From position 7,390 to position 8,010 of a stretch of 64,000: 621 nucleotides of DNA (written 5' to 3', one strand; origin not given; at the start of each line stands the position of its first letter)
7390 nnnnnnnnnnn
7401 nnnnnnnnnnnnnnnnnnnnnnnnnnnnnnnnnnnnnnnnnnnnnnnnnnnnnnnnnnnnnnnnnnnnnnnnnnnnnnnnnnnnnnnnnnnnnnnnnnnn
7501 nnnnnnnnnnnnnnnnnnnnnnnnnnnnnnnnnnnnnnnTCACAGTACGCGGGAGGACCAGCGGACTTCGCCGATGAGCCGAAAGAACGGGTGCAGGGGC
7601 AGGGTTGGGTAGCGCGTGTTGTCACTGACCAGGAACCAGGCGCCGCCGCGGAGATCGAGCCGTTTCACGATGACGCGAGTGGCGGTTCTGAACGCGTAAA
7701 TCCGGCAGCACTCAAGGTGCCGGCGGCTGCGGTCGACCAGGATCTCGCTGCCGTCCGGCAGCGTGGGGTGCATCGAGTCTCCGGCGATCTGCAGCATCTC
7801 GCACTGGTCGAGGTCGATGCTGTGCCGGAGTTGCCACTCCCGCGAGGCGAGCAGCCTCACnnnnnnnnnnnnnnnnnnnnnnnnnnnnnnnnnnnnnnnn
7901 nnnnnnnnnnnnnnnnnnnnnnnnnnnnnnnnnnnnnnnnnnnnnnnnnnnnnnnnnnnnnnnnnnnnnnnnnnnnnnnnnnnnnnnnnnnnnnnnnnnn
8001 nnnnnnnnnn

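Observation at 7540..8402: Split LexA/CI-like XRE-S24 repressor (-1 shift at a GTGA overlap) in an operon with catalase, divergent from a giant adhesin-like gene through a nested palindrome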

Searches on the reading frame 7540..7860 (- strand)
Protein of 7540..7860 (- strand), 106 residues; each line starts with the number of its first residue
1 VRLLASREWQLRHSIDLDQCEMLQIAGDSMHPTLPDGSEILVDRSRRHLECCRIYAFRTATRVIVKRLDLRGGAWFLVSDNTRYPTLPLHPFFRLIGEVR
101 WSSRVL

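Call 9: search_protein_families(library=pfam, proteins=[window:7540-7860:-], max_evalue=0.01)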
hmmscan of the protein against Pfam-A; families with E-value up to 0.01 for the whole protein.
window:7540-7860:- (106 aa): 1 family
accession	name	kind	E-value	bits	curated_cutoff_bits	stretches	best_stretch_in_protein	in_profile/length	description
PF00717.28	Peptidase_S24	-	1.4e-14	54.3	23.3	1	18-99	33-115/116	Peptidase S24-like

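Call 44: search_solved_structures(query=window:7540-7860:-, max_evalue=0.01, show_alignments=4)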
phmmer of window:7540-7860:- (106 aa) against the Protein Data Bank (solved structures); distinct sequences matched with E-value up to 0.01: 0.

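Call 48: list_cluster_members(proteins=[window:7540-7860:-, window:7857-8186:-, window:7857-8201:-, L086:359-679:+, L086:18-362:+, L086:33-362:+])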
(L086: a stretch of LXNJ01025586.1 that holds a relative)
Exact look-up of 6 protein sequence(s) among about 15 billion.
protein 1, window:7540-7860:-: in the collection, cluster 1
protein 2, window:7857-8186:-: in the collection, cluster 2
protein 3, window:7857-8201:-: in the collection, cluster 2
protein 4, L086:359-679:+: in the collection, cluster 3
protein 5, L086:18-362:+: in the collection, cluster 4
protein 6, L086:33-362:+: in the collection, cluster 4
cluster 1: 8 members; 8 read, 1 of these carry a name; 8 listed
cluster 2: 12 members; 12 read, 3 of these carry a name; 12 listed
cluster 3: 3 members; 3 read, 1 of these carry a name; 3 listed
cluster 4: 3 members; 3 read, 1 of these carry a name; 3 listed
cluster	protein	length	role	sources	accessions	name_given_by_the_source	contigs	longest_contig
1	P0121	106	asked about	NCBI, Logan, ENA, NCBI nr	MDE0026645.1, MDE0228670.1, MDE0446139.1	MAG: S24 family peptidase [Spirochaetaceae bacterium] | S24 family peptidase [Spirochaetaceae bacterium]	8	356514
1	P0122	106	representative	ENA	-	-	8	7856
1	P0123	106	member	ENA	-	-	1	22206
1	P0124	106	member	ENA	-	-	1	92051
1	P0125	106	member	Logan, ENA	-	-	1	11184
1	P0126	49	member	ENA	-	-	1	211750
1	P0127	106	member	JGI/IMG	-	-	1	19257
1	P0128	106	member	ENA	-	-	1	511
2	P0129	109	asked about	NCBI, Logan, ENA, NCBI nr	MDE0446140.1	MAG: helix-turn-helix transcriptional regulator [Spirochaetaceae bacterium] | helix-turn-helix transcriptional regulator [Spirochaetaceae bacterium]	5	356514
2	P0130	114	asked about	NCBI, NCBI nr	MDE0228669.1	MAG: helix-turn-helix transcriptional regulator [Spirochaetaceae bacterium] | helix-turn-helix transcriptional regulator [Spirochaetaceae bacterium]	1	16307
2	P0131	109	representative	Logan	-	-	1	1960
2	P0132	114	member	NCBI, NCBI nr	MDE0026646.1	MAG: helix-turn-helix transcriptional regulator [Spirochaetaceae bacterium] | helix-turn-helix transcriptional regulator [Spirochaetaceae bacterium]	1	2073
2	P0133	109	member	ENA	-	-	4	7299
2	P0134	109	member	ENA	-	-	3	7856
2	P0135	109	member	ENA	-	-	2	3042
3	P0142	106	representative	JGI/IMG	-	-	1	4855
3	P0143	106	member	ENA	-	-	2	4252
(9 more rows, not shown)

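Call 51: find_encoding_contigs(protein=window:7540-7860:-, flank=3000, max_places=10)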
Protein window:7540-7860:- (106 aa): 14 contigs read that carry it; 10 places shown.
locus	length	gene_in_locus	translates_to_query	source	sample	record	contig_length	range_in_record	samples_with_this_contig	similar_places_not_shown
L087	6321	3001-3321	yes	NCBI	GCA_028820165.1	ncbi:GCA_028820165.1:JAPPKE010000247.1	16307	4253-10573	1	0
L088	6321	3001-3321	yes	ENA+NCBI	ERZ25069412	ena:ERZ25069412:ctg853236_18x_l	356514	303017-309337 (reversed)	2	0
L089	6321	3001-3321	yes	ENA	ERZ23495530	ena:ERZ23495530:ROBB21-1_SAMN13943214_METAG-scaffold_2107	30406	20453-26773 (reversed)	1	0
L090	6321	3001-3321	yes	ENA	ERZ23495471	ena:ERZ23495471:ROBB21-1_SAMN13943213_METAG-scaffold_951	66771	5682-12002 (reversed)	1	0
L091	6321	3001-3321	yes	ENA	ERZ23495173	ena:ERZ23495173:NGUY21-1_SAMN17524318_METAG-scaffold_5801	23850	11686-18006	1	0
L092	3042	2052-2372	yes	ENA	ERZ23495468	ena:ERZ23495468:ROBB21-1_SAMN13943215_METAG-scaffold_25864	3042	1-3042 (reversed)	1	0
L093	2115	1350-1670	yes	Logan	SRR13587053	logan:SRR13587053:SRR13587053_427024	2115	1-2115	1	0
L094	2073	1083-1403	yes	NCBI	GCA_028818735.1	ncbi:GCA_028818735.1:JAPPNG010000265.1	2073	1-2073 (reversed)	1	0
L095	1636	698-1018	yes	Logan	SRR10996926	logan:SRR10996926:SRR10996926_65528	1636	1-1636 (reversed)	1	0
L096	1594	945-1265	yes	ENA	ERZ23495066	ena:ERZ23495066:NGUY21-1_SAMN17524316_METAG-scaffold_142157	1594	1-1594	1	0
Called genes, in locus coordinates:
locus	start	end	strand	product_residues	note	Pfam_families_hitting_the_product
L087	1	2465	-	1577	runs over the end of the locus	-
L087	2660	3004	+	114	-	PF13560:HTH_31, PF01381:HTH_3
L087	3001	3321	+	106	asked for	PF00717:Peptidase_S24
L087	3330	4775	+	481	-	PF00199:Catalase, PF06628:Catalase-rel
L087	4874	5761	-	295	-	PF00072:Response_reg, PF08448:PAS_4 (weak)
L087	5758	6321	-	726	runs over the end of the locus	PF00072:Response_reg (weak), PF00989:PAS (faint), PF08448:PAS_4, PF13188:PAS_8 (weak), PF13426:PAS_9, PF02518:HATPase_c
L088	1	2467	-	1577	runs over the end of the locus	-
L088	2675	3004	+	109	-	PF01381:HTH_3, PF13560:HTH_31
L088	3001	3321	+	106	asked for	PF00717:Peptidase_S24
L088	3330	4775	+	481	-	PF00199:Catalase, PF06628:Catalase-rel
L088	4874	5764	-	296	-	PF00072:Response_reg, PF08448:PAS_4 (weak)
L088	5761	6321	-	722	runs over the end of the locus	PF00072:Response_reg (weak), PF00989:PAS (faint), PF13188:PAS_8 (weak), PF08448:PAS_4, PF13426:PAS_9, PF02518:HATPase_c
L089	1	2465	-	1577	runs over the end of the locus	-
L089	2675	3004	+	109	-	PF01381:HTH_3, PF13560:HTH_31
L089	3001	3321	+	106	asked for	PF00717:Peptidase_S24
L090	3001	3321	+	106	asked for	PF00717:Peptidase_S24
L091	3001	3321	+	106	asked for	PF00717:Peptidase_S24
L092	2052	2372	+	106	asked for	PF00717:Peptidase_S24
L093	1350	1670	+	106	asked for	PF00717:Peptidase_S24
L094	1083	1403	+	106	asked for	PF00717:Peptidase_S24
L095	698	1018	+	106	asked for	PF00717:Peptidase_S24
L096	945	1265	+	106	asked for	PF00717:Peptidase_S24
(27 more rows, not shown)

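Call 52: find_encoding_contigs(protein=P0122, flank=3000, max_places=10)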
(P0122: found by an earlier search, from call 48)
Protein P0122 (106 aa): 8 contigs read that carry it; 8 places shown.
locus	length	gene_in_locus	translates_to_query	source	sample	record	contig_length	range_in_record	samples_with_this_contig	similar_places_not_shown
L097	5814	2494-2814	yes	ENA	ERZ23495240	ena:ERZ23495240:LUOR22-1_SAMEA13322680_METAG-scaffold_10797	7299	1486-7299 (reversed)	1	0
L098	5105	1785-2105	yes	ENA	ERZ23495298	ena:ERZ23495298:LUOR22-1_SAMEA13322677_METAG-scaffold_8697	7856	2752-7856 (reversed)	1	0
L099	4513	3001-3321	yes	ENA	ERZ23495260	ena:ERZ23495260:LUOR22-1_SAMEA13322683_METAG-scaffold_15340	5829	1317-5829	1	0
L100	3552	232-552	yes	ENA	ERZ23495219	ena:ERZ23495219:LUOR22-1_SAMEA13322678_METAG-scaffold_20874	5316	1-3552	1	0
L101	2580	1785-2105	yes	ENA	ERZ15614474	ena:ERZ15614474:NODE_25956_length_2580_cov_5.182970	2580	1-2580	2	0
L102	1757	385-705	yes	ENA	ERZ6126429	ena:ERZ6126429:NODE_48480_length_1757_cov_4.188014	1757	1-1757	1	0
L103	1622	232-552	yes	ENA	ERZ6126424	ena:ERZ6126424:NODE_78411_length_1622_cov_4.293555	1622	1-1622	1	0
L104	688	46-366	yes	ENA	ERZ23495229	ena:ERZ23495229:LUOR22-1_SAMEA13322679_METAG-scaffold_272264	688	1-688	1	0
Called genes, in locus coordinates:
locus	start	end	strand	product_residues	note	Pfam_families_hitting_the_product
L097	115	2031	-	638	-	-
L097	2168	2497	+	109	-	PF01381:HTH_3, PF13560:HTH_31 (weak)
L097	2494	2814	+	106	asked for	PF00717:Peptidase_S24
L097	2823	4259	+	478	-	PF00199:Catalase, PF06628:Catalase-rel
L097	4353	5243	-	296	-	PF00072:Response_reg, PF08448:PAS_4 (weak)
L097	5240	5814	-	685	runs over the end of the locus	?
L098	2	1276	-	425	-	?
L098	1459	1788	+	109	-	PF01381:HTH_3, PF13560:HTH_31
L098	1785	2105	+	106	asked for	PF00717:Peptidase_S24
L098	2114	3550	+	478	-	PF00199:Catalase, PF06628:Catalase-rel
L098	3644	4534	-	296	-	PF00072:Response_reg, PF08448:PAS_4 (weak)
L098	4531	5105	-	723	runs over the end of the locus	PF00072:Response_reg (weak), PF00989:PAS (faint), PF13188:PAS_8 (weak), PF08448:PAS_4, PF13426:PAS_9, PF02518:HATPase_c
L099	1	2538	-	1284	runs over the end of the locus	?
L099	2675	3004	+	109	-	PF01381:HTH_3, PF13560:HTH_31 (weak)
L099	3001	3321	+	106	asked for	PF00717:Peptidase_S24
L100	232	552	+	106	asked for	PF00717:Peptidase_S24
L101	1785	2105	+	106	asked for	PF00717:Peptidase_S24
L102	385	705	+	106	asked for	PF00717:Peptidase_S24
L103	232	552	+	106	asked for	PF00717:Peptidase_S24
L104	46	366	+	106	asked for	PF00717:Peptidase_S24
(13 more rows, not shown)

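Call 56: find_encoding_contigs(protein=P0142, flank=5000, max_places=5)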
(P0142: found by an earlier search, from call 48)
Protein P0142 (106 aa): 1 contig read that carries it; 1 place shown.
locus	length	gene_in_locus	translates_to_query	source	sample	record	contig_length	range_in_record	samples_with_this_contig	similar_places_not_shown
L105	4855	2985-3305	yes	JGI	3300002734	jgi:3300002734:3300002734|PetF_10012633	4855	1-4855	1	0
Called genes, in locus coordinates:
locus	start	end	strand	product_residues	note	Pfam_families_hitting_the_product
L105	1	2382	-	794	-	?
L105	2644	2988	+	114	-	PF13560:HTH_31, PF01381:HTH_3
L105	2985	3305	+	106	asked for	PF00717:Peptidase_S24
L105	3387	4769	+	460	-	PF00199:Catalase, PF06628:Catalase-rel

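Call 57: find_encoding_contigs(protein=P0143, flank=5000, max_places=5)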
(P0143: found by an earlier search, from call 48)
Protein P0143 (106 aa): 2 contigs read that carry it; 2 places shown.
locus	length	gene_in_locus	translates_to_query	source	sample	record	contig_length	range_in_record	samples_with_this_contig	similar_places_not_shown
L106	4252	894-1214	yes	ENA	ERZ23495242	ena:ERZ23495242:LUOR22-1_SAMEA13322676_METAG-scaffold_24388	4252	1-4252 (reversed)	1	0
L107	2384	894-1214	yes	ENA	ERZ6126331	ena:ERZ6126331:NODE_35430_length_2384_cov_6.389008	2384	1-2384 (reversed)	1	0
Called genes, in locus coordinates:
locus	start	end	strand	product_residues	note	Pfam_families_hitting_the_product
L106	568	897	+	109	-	PF01381:HTH_3, PF13560:HTH_31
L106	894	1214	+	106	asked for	PF00717:Peptidase_S24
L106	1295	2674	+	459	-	PF00199:Catalase, PF06628:Catalase-rel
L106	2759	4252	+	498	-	?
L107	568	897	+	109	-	PF01381:HTH_3, PF13560:HTH_31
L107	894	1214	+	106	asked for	PF00717:Peptidase_S24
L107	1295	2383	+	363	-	?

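Call 65: search_protein_families(library=phrogs, proteins=[window:7540-7860:-], max_evalue=0.001)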
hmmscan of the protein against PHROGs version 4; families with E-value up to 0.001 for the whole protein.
window:7540-7860:- (106 aa): 3 families
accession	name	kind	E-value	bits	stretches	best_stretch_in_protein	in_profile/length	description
phrog_4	-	transcription regulation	3.4e-17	63.5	1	9-104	242-337/400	transcriptional repressor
phrog_6201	-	transcription regulation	1.2e-13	52.1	1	16-104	24-116/121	CI-like repressor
phrog_8558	-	unknown function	3.9e-07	31.3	1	22-99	22-104/114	-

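Call 66: search_protein_families(library=padloc, proteins=[window:7540-7860:-], max_evalue=0.001)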
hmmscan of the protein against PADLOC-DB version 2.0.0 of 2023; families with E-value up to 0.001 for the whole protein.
window:7540-7860:- (106 aa): 0 families

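Call 76: search_dna_similar(query=window:7540-7860:-, collection=phages, mode=protein, max_evalue=0.000001, max_rows=30)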
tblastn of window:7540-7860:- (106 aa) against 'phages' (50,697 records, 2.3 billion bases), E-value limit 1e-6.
Records with a match: 31; places in all: 31; records where one place covers at least 80% of the query: 31.
Best place of each record, by identity: <60% 31.
By first word of the organism name: Pseudomonas 24; Rhodobacter 3; Xanthomonas 1; Casadabanvirus 1; Thiobacimonas 1; Bacteriophage 1.
By host as written in the record: Pseudomonas aeruginosa PA14 12; - 8; Pseudomonas aeruginosa YMC12/01/R24 2; Pseudomonas aeruginosa PAS429 2; Rhodobacter capsulatus SB1003 2; Xanthomonas campestris pv. campestris strain Ram 3-1 1; Pseudomonas aeruginosa YMC11/11/R1836 1; Pseudomonas aeruginosa 147 1; and 2 more.
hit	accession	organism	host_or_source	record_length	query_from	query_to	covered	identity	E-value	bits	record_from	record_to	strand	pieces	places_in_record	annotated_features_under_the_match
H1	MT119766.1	Xanthomonas phage PBR31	Xanthomonas campestris pv. campestris ...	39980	2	101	94%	33.0%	1e-9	59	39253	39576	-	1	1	putative c repressor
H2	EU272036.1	Pseudomonas phage MP29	Pseudomonas aeruginosa PA14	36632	4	104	95%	32.4%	7e-7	51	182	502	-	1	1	ORF1: c repressor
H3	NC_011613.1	Pseudomonas phage MP29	Pseudomonas aeruginosa PA14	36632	4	104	95%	32.4%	7e-7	51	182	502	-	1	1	ORF1: transcriptional repressor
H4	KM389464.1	Pseudomonas phage JBDs5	-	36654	4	104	95%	32.4%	7e-7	51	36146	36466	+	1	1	record has no annotation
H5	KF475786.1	Pseudomonas phage MP48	Pseudomonas aeruginosa PA14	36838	4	104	95%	32.4%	7e-7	51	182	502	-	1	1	c repressor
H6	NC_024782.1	Pseudomonas phage MP48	Pseudomonas aeruginosa PA14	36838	4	104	95%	32.4%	7e-7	51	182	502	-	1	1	transcriptional repressor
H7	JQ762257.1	Pseudomonas phage MP42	Pseudomonas aeruginosa PA14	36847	4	104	95%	32.4%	7e-7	51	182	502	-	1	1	c repressor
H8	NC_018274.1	Pseudomonas phage MP42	Pseudomonas aeruginosa PA14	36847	4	104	95%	32.4%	7e-7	51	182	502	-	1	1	transcriptional repressor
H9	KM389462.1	Pseudomonas phage JBD23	-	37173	4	104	95%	32.4%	7e-7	51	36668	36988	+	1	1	record has no annotation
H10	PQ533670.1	Pseudomonas phage Pacha_bin_2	Pseudomonas aeruginosa PA14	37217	4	104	95%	32.4%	7e-7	51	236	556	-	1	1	repressor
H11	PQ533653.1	Pseudomonas phage Busker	Pseudomonas aeruginosa PA14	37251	4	104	95%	32.4%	7e-7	51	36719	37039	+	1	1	repressor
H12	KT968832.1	Pseudomonas phage YMC11/11/R1836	Pseudomonas aeruginosa YMC11/11/R1836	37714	4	104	95%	32.4%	7e-7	51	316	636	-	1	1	c repressor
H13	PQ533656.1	Pseudomonas phage Ember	Pseudomonas aeruginosa PA14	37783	4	104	95%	32.4%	7e-7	51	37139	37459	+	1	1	repressor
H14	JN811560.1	Pseudomonas phage JBD26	-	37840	4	104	95%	32.4%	7e-7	51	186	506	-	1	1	peptidase S24-like protein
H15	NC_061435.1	Pseudomonas phage JBD26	-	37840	4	104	95%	32.4%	7e-7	51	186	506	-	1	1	transcriptional repressor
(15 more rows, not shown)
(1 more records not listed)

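Call 83: find_homologous_proteins(query=window:7540-7860:-, max_evalue=0.00001)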
Query window:7540-7860:- (106 aa): 4 proteins with E <= 0.00001 among 5 candidates.
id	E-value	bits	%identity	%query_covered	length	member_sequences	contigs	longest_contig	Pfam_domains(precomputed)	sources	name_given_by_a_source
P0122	4.9e-62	224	95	100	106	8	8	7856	PF00717.29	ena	-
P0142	5.9e-54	198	83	100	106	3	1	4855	PF00717.29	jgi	-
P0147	5.5e-38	147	86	73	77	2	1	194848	PF00717.29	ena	-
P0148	1.3e-18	85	48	94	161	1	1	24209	PF00717.29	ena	-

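Call 84: find_encoding_contigs(protein=P0147, flank=4000, max_places=3)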
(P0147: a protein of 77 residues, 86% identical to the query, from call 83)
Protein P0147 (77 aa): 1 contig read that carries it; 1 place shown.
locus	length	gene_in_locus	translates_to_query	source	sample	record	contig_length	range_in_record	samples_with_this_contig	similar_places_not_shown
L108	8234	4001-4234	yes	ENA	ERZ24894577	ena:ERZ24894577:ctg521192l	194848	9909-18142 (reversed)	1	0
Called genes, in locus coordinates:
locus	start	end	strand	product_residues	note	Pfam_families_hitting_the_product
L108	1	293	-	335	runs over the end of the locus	PF00528:BPD_transp_1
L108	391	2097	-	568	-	PF00496:SBP_bac_5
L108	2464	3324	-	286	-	PF06283:ThuA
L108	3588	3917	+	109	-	PF01381:HTH_3, PF13560:HTH_31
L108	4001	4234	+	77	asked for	PF00717:Peptidase_S24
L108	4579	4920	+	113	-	PF00199:Catalase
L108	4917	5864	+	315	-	PF00199:Catalase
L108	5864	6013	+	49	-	PF06628:Catalase-rel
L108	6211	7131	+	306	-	PF00248:Aldo_ket_red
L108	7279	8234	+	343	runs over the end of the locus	PF13581:HATPase_c_2 (weak), PF02518:HATPase_c (weak), PF14213:DUF4325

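Call 85: find_encoding_contigs(protein=P0148, flank=4000, max_places=3)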
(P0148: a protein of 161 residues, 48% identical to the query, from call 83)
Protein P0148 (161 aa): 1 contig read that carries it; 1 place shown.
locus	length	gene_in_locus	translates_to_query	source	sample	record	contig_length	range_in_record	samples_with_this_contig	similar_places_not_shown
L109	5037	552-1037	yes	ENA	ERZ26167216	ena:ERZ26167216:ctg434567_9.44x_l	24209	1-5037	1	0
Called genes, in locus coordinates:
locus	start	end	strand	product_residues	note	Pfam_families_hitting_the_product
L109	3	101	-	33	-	?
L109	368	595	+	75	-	-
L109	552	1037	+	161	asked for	PF00717:Peptidase_S24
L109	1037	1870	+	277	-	-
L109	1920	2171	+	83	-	-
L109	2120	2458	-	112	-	-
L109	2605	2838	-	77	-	-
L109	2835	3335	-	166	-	-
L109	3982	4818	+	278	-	PF06197:DUF998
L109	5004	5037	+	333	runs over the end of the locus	PF00005:ABC_tran, PF02463:SMC_N (weak), PF08352:oligo_HPY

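Call 96: find_encoding_contigs(protein=P0125, flank=3000, max_places=3)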
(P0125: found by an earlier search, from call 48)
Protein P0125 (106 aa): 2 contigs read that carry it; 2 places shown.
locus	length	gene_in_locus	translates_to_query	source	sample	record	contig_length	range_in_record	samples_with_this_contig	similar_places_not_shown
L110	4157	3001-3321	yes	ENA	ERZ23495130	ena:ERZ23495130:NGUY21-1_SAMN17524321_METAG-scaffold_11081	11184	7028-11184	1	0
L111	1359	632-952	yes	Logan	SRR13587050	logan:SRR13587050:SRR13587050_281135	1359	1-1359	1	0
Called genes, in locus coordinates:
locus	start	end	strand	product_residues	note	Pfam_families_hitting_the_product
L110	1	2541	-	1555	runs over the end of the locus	PF03160:Calx-beta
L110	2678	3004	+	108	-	PF01381:HTH_3, PF13560:HTH_31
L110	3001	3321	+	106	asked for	PF00717:Peptidase_S24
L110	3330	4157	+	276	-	?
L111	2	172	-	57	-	?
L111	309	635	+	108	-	PF01381:HTH_3, PF13560:HTH_31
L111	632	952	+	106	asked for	PF00717:Peptidase_S24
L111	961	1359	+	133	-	?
